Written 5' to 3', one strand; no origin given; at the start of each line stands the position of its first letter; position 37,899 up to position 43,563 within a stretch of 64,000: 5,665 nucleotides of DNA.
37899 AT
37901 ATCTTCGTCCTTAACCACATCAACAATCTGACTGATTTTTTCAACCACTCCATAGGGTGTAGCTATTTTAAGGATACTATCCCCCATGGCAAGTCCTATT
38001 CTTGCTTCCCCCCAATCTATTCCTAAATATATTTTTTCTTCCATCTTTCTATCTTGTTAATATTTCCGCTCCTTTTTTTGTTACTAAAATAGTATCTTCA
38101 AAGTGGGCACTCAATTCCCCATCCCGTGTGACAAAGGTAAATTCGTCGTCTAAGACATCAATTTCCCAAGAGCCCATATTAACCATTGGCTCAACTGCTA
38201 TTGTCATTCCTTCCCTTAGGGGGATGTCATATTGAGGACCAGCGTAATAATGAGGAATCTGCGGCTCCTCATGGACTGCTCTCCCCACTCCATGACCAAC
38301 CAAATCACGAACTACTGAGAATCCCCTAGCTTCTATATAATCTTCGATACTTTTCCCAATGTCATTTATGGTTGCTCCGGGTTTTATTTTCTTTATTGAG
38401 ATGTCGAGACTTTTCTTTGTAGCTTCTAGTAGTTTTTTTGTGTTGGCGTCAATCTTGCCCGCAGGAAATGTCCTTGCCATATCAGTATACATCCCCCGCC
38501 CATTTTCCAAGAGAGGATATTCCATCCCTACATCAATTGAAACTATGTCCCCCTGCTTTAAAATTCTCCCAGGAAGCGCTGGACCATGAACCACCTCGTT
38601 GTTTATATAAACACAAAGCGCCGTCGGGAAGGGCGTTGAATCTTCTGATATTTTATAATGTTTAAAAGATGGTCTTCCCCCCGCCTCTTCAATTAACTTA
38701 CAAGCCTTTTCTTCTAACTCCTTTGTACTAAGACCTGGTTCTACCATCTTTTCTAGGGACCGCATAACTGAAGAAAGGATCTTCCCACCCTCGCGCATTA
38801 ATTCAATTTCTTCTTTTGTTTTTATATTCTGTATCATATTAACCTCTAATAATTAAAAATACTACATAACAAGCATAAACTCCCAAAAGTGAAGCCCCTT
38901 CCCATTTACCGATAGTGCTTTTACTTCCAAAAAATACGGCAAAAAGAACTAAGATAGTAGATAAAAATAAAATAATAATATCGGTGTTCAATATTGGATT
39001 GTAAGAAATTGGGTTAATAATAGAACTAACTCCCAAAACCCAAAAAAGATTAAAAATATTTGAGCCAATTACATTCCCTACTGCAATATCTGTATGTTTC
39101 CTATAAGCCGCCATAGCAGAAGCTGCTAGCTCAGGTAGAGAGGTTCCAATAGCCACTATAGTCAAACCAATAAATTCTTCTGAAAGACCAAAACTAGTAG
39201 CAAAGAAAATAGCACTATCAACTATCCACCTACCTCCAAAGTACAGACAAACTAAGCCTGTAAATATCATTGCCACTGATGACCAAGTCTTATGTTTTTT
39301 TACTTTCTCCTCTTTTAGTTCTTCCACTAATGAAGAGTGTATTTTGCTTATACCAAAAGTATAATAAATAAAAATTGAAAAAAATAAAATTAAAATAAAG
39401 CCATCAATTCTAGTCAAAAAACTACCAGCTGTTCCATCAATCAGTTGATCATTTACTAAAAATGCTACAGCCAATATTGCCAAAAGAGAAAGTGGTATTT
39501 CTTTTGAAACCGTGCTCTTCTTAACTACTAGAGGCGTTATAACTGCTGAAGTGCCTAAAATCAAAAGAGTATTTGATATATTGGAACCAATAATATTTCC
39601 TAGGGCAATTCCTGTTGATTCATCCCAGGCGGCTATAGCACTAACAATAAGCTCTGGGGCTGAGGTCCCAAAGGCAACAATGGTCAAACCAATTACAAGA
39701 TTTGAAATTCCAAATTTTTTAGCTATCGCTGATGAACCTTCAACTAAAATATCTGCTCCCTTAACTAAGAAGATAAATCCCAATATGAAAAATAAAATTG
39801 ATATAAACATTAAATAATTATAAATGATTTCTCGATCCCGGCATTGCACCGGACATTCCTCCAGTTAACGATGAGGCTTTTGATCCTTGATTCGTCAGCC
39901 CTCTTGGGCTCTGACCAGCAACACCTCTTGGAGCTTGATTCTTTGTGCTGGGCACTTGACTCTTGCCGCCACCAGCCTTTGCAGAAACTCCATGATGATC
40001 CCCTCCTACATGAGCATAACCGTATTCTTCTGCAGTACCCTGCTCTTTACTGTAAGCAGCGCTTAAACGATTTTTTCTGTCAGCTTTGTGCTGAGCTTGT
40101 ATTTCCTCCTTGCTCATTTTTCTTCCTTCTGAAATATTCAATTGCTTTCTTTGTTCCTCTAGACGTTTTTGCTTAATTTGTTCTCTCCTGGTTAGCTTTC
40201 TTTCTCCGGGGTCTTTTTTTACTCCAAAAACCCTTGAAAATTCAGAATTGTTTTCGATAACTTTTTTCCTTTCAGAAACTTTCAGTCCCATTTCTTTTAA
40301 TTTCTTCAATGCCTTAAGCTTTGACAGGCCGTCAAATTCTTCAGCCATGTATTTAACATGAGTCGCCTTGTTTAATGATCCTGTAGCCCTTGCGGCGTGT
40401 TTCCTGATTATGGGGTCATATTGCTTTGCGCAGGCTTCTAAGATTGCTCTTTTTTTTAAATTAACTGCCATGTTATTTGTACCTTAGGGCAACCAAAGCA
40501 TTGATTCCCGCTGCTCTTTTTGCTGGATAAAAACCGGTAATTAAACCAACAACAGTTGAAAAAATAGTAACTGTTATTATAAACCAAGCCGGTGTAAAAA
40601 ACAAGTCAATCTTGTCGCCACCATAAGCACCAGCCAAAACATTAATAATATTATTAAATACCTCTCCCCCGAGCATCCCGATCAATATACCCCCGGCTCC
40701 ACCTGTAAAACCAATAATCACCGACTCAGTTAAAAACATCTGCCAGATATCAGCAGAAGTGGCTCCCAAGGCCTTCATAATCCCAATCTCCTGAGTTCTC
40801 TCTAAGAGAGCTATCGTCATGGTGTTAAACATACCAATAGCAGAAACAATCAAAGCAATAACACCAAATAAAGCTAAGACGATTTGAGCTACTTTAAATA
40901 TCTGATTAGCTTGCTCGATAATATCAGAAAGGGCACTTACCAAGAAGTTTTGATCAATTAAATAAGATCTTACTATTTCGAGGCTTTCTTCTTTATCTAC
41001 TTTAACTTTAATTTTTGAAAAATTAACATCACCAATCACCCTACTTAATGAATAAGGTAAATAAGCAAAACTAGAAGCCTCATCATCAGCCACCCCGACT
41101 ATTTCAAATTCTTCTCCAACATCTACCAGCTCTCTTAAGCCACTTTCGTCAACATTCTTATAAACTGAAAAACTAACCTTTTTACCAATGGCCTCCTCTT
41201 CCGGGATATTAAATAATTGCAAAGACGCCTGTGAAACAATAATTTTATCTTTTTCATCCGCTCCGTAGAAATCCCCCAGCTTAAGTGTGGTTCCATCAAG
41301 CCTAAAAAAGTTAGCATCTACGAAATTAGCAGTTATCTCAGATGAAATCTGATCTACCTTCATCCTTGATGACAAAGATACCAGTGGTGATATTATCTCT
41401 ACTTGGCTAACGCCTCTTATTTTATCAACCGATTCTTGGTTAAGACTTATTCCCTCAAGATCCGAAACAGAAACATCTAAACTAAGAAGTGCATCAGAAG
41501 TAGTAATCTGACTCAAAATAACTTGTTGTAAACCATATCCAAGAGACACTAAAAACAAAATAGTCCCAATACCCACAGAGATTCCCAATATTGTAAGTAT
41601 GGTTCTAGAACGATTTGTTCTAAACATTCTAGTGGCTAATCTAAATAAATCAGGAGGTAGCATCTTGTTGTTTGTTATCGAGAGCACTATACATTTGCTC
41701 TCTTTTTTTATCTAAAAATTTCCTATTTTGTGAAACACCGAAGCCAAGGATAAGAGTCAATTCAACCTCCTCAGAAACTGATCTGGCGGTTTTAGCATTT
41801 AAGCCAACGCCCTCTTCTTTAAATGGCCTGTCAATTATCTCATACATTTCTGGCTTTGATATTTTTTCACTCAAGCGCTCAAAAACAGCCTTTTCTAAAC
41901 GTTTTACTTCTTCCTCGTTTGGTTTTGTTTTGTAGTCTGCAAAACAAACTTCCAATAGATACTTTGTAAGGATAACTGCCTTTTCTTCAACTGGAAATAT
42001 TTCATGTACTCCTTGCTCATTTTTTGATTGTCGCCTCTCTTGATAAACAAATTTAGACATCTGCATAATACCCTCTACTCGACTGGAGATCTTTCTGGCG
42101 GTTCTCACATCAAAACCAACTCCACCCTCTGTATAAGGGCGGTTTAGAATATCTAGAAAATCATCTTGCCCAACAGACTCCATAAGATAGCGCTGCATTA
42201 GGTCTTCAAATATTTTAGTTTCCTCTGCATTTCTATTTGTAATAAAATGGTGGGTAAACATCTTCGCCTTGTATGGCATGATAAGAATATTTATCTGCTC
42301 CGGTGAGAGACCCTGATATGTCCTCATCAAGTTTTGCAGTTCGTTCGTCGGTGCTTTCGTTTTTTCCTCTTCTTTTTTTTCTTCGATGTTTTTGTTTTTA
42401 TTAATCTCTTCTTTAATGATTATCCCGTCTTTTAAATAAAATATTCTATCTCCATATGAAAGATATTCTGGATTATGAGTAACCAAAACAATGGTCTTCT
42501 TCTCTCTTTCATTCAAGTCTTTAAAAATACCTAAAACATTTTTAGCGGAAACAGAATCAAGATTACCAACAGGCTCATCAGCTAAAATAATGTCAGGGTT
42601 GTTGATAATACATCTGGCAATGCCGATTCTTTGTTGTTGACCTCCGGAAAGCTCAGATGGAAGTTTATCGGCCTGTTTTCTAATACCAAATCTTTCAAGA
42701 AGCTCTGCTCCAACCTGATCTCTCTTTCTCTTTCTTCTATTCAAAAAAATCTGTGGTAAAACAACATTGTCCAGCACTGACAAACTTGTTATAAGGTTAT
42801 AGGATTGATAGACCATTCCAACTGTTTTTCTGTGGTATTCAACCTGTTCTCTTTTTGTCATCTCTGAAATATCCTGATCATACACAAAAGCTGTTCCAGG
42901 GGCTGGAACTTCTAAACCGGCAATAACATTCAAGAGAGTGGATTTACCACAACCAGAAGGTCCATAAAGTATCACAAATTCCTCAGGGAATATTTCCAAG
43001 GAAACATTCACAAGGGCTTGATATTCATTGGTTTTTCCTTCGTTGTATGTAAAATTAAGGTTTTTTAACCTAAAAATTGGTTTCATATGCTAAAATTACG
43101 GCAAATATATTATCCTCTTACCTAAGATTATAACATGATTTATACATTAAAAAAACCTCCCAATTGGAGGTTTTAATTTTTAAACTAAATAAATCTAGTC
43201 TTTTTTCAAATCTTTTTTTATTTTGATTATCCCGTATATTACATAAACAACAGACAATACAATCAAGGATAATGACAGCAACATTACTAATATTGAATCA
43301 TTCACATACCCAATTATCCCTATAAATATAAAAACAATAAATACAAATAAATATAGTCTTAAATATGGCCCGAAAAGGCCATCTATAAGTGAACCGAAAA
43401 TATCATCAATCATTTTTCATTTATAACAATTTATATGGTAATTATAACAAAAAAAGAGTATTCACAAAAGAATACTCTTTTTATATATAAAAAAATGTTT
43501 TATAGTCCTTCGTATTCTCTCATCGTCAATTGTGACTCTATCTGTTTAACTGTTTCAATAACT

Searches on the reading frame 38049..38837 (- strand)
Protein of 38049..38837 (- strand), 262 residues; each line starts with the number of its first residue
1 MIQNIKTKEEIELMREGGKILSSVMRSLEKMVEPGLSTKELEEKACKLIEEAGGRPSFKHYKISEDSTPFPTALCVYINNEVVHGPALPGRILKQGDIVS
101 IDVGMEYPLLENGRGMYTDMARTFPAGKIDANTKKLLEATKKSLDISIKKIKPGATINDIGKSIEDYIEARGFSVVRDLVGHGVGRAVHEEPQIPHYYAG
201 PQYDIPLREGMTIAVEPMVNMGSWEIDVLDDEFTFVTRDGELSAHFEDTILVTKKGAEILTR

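Call 38: search_solved_structures(query=window:38049-38837:-, show_alignments=3, max_evalue=1e-20)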
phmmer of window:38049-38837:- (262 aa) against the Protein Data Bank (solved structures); distinct sequences matched with E-value up to 1e-20: 49.
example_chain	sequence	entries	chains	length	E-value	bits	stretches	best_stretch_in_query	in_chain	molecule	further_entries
1o0x_A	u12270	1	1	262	2.1e-61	211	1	4-262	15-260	Methionine aminopeptidase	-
1mat_A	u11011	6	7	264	1.6e-50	175.4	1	4-261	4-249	METHIONYL AMINOPEPTIDASE | Methionine aminopeptidase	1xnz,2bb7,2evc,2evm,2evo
4a6v_A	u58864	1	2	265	1.6e-50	175.4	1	4-261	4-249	METHIONINE AMINOPEPTIDASE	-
2gu4_A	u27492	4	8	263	1.8e-50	175.3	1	4-261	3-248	Methionine aminopeptidase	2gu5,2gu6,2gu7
2p99_A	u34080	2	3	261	2.3e-50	174.9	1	4-261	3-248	Methionine aminopeptidase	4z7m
2p98_A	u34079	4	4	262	2.3e-50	174.9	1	4-261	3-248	Methionine aminopeptidase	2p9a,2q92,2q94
2gg0_A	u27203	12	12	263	2.3e-50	174.9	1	4-261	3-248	Methionine aminopeptidase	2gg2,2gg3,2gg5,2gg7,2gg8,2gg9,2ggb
2gtx_A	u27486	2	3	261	3.2e-50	174.4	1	5-261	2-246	Methionine aminopeptidase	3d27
1yvm_A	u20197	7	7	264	5.8e-50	173.6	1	4-261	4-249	Methionine aminopeptidase | PROTEIN (METHIONINE AMINOPEPTIDASE)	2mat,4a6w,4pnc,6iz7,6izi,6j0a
3mat_A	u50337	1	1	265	5.9e-50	173.5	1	4-261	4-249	METHIONINE AMINOPEPTIDASE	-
4mat_A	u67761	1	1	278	7.1e-50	173.3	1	4-261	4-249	PROTEIN (METHIONINE AMINOPEPTIDASE)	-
1c21_A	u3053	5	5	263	8.5e-50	173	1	4-261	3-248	METHIONINE AMINOPEPTIDASE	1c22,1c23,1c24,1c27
3tb5_A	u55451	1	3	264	5.6e-47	163.8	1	5-261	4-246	Methionine aminopeptidase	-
4fo7_A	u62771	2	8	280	6.5e-45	157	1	3-261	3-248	Methionine aminopeptidase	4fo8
4juq_A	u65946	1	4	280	7.8e-45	156.8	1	4-261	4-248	Methionine aminopeptidase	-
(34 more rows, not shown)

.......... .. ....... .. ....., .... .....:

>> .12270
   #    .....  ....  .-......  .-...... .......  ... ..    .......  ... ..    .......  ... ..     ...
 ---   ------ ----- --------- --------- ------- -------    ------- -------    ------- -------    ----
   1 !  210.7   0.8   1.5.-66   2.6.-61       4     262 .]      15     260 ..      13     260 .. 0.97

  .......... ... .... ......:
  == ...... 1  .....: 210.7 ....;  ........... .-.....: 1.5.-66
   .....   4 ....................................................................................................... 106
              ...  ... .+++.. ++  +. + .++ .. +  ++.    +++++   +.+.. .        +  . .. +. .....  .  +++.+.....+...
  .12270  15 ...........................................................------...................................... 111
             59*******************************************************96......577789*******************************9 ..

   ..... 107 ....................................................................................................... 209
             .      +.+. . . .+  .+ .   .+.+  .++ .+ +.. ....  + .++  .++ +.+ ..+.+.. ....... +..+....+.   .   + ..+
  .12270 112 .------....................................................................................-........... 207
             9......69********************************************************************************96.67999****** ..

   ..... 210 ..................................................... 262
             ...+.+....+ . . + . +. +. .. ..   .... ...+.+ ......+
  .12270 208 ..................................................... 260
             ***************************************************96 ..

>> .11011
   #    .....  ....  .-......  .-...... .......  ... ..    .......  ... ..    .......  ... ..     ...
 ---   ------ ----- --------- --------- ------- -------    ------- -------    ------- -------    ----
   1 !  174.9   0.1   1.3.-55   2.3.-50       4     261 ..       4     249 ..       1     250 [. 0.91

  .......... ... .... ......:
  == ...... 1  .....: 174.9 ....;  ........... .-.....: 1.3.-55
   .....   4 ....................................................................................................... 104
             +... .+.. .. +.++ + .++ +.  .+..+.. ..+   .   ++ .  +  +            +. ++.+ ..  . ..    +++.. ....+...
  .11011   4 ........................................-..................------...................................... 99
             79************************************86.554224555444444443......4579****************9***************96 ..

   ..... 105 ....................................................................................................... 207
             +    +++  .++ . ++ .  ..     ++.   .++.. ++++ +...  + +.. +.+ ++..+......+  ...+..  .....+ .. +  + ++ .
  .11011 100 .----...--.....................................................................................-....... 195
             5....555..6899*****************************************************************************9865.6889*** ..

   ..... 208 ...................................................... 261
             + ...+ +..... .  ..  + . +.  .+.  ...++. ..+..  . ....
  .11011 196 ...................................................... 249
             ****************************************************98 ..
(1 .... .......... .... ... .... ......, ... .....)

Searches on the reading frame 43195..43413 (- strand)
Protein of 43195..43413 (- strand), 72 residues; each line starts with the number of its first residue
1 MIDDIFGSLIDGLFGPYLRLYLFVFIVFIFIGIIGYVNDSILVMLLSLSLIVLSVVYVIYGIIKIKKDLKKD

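Call 51: search_protein_families(library=pfam, proteins=[window:43198-43413:-], max_evalue=0.01)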
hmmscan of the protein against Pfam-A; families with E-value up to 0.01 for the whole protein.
window:43198-43413:- (72 aa): 1 family
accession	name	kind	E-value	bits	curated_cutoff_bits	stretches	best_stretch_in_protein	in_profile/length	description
PF00420.29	Oxidored_q2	-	0.00061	19.9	26.1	1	21-68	2-50/95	NADH-ubiquinone/plastoquinone oxidoreductase chain 4L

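Call 52: list_cluster_members(proteins=[window:43195-43413:-, window:41650-43086:-, window:43500-43664:-, window:40473-41663:-, window:37661-38044:-, window:38839-39810:-, window:39818-40471:-, window:36953-37660:-])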
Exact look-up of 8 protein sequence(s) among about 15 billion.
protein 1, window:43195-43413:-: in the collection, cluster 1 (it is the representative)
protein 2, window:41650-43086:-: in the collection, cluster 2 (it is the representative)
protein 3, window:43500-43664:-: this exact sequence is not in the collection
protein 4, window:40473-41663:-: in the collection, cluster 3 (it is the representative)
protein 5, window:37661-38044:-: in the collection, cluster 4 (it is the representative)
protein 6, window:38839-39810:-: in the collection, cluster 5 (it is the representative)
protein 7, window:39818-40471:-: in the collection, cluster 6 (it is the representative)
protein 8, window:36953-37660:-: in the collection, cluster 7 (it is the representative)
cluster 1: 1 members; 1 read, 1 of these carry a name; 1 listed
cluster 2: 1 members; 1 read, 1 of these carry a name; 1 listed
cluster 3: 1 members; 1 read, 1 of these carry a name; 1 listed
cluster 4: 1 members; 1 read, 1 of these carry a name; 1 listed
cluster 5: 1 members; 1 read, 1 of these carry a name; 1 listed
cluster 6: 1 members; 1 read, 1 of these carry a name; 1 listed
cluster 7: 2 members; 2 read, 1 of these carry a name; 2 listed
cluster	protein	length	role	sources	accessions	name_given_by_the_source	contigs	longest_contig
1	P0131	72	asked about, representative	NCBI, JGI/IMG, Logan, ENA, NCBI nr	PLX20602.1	hypothetical protein C0584_05160 [Candidatus Parcubacteria bacterium] | MAG: hypothetical protein C0584_05160 [Candidatus Parcubacteria bacterium]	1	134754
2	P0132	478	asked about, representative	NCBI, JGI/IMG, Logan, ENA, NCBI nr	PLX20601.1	hypothetical protein C0584_05155 [Candidatus Parcubacteria bacterium] | MAG: hypothetical protein C0584_05155 [Candidatus Parcubacteria bacterium]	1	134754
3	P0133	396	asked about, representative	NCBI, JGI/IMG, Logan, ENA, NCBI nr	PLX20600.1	hypothetical protein C0584_05150 [Candidatus Parcubacteria bacterium] | MAG: hypothetical protein C0584_05150 [Candidatus Parcubacteria bacterium]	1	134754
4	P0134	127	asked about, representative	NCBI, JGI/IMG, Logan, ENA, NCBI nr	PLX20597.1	Holliday junction resolvase RuvX [Candidatus Parcubacteria bacterium] | MAG: Holliday junction resolvase RuvX [Candidatus Parcubacteria bacterium]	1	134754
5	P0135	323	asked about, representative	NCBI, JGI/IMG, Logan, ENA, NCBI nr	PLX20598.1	sodium:proton exchanger [Candidatus Parcubacteria bacterium] | MAG: sodium:proton exchanger [Candidatus Parcubacteria bacterium]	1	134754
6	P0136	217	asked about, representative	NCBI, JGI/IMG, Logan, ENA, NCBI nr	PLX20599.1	hypothetical protein C0584_05145 [Candidatus Parcubacteria bacterium] | MAG: hypothetical protein C0584_05145 [Candidatus Parcubacteria bacterium]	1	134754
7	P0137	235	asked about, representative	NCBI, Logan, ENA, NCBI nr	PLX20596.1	DNA repair protein RecO [Candidatus Parcubacteria bacterium] | MAG: DNA repair protein RecO [Candidatus Parcubacteria bacterium]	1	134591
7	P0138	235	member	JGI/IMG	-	-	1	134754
